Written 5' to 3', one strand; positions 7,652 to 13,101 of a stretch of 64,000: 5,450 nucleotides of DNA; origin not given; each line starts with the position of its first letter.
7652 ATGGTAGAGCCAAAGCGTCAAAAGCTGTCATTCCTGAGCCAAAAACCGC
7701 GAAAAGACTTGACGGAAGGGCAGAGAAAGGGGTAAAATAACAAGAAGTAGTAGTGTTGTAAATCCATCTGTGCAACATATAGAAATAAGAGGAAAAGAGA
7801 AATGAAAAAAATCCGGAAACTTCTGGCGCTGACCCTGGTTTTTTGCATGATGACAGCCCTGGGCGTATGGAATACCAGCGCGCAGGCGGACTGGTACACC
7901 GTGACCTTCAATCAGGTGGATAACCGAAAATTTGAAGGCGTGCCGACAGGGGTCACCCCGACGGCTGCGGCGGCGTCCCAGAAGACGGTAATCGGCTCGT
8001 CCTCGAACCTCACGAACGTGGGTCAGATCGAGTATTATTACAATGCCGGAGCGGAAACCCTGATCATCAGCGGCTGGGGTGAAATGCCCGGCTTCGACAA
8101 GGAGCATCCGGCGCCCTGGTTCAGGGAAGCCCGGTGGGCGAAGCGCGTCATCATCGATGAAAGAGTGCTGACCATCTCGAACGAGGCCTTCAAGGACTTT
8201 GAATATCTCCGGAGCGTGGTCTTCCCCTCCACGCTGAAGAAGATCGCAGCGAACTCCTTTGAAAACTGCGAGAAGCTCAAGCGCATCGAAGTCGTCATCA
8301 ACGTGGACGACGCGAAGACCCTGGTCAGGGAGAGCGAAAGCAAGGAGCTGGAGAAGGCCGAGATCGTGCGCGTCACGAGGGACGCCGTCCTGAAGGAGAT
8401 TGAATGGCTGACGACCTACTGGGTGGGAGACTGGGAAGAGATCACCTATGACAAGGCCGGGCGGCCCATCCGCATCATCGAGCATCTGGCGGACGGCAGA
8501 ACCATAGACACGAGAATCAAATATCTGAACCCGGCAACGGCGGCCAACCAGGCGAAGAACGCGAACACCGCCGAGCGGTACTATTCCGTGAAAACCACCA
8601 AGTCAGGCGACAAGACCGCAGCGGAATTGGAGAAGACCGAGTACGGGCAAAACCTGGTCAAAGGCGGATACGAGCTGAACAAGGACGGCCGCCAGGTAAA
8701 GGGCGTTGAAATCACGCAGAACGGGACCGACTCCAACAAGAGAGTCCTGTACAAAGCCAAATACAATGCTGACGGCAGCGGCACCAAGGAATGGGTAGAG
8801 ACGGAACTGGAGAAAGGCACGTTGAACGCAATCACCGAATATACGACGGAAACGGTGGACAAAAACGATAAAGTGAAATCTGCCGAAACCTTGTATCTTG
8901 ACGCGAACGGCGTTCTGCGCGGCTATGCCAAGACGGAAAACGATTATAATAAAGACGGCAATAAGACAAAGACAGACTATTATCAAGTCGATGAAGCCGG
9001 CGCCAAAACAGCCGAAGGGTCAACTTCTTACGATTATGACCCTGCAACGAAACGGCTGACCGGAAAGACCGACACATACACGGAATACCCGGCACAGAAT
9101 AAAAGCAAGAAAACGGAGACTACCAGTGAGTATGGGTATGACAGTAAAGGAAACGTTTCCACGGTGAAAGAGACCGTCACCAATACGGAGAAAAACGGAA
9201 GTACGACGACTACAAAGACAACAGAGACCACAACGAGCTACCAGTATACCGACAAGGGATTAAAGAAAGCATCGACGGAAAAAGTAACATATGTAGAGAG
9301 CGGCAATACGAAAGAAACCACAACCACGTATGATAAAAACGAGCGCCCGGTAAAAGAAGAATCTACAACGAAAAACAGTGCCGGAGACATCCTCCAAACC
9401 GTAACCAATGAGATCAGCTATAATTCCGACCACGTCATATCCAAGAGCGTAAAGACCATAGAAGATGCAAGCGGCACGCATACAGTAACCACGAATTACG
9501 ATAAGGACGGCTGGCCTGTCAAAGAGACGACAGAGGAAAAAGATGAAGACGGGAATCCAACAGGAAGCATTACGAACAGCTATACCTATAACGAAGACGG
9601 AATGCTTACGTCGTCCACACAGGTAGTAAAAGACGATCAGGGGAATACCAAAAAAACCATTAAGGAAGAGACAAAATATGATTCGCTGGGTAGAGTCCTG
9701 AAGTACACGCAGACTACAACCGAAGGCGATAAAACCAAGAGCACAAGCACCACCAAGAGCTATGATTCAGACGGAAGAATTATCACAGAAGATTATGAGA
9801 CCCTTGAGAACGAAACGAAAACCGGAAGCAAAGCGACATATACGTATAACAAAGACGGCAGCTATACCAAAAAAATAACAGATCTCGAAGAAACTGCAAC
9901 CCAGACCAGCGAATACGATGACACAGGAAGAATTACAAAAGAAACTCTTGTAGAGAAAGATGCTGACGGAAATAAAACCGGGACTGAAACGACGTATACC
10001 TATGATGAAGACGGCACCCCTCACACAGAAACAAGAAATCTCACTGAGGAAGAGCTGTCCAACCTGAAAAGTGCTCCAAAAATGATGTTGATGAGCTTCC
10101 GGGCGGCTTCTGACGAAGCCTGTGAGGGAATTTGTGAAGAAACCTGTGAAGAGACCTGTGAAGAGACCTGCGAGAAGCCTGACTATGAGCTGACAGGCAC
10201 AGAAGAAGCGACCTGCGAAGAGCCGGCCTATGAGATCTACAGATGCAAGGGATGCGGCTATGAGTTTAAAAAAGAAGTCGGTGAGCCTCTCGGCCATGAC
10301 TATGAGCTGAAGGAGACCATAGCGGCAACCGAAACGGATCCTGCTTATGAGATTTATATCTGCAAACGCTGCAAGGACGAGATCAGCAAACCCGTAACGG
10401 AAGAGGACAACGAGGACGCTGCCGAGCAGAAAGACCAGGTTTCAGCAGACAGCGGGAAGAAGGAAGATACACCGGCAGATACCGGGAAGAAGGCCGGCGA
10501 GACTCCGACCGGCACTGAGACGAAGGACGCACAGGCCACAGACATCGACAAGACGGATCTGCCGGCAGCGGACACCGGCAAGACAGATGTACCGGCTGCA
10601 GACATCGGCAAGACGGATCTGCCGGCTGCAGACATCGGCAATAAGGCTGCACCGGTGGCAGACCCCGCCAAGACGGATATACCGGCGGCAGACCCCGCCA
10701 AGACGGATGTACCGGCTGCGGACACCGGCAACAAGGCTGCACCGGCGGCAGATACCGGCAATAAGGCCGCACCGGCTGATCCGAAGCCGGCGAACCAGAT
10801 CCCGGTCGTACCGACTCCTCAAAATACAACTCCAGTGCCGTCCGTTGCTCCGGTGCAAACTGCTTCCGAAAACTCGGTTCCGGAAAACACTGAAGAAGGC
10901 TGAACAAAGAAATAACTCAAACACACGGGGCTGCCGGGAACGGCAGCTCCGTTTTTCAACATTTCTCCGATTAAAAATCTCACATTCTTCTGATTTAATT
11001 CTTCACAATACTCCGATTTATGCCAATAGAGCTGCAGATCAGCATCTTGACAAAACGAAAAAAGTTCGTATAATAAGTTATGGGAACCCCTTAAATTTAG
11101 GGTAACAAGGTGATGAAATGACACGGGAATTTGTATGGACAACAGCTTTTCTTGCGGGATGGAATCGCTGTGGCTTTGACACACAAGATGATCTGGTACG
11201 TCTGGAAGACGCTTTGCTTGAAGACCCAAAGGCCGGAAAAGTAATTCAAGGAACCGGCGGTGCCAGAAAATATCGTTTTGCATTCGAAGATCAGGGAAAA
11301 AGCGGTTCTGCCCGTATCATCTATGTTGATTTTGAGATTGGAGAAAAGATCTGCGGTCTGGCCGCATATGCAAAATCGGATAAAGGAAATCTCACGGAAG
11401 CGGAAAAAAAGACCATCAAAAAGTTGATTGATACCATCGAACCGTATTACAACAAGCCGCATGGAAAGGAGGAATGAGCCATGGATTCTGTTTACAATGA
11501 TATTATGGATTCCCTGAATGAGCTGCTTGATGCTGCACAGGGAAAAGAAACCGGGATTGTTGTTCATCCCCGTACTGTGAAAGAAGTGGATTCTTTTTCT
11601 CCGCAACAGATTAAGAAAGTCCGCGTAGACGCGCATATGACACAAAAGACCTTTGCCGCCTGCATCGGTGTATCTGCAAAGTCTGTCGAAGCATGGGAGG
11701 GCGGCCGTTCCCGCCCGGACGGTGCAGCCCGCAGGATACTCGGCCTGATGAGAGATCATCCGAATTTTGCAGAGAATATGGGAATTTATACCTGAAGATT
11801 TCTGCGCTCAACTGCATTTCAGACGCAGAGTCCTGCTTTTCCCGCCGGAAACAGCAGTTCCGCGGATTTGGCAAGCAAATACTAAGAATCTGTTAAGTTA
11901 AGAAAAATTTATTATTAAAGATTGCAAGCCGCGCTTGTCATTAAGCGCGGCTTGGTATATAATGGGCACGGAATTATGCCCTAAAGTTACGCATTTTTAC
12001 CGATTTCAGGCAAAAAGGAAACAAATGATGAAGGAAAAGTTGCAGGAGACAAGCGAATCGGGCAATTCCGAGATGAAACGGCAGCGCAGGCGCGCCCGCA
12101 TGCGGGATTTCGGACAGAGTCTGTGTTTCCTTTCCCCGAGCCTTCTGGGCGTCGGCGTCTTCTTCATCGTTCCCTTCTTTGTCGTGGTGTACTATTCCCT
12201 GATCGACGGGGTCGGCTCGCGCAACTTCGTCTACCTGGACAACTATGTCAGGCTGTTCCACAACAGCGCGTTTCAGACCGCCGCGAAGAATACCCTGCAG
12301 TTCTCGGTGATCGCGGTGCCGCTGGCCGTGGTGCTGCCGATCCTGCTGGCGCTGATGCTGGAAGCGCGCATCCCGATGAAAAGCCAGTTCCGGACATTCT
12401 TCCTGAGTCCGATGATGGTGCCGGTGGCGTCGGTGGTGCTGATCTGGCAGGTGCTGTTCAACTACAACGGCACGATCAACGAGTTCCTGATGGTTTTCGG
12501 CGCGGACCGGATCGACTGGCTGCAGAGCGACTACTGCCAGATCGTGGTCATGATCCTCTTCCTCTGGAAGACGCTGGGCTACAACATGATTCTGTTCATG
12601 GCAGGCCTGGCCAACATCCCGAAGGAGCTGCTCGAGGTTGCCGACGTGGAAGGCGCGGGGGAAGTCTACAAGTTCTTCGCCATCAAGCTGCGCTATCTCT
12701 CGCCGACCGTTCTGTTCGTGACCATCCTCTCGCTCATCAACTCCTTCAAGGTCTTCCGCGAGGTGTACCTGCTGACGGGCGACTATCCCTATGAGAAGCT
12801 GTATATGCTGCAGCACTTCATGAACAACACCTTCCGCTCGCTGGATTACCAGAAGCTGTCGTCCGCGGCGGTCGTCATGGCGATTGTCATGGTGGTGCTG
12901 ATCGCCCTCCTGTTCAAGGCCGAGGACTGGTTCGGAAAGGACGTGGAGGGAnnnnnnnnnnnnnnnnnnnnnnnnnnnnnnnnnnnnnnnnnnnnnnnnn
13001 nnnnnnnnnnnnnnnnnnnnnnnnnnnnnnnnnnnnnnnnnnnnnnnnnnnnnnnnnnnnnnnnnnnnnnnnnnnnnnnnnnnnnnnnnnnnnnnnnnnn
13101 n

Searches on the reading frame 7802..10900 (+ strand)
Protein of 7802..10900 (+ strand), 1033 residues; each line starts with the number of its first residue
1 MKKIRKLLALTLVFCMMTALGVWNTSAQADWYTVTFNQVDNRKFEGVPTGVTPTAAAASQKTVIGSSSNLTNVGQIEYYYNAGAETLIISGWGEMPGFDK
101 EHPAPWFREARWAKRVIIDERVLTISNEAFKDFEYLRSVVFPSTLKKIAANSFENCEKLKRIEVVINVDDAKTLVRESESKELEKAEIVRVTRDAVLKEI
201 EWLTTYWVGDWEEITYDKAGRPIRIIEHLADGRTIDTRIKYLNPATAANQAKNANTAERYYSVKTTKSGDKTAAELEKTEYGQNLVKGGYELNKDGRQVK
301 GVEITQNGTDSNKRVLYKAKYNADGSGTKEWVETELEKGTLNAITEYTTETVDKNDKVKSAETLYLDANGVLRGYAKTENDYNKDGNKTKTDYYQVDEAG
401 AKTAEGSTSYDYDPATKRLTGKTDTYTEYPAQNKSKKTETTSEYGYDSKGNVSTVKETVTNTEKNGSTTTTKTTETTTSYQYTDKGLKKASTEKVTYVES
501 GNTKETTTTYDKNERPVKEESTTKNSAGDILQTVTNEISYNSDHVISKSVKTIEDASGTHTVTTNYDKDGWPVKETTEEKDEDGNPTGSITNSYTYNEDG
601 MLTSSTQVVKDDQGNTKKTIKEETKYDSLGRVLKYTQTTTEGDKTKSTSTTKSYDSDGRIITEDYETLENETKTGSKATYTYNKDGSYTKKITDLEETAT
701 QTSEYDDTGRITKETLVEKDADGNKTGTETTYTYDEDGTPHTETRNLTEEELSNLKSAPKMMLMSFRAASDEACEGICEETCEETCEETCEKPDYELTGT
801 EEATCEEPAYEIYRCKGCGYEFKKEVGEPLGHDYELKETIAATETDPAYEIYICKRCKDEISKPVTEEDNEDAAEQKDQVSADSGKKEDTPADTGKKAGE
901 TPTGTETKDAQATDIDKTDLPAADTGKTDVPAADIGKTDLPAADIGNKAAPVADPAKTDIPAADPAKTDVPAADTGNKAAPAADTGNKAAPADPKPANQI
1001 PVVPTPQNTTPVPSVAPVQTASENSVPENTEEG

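Call 49: search_protein_families(library=pfam, proteins=[window:7802-10900:+], max_evalue=0.00001)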
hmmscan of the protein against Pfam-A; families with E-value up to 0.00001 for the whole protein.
window:7802-10900:+ (1033 aa): 1 family
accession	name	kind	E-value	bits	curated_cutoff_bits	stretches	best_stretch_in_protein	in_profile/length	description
PF13306.12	LRR_5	-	1.5e-08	35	27.7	1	114-168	14-67/127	BspA type Leucine rich repeat region (6 copies)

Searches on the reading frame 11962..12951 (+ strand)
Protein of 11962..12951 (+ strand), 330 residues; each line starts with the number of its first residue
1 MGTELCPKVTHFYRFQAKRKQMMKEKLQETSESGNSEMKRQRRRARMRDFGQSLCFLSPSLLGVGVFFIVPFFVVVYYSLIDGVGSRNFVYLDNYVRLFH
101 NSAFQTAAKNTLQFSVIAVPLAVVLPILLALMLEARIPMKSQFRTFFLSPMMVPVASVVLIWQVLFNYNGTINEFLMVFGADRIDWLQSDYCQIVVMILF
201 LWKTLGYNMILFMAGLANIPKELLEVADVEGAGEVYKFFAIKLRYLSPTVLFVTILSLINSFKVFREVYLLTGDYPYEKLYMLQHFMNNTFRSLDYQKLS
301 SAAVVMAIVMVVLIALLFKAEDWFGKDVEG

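Call 49: search_protein_families(library=pfam, proteins=[window:11962-12951:+], max_evalue=0.00001)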
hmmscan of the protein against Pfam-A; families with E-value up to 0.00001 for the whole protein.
window:11962-12951:+ (330 aa): 1 family
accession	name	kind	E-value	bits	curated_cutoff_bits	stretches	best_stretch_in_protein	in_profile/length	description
PF00528.27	BPD_transp_1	-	6.1e-14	52.6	26.4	1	124-326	3-180/184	Binding-protein-dependent transport system inner membrane component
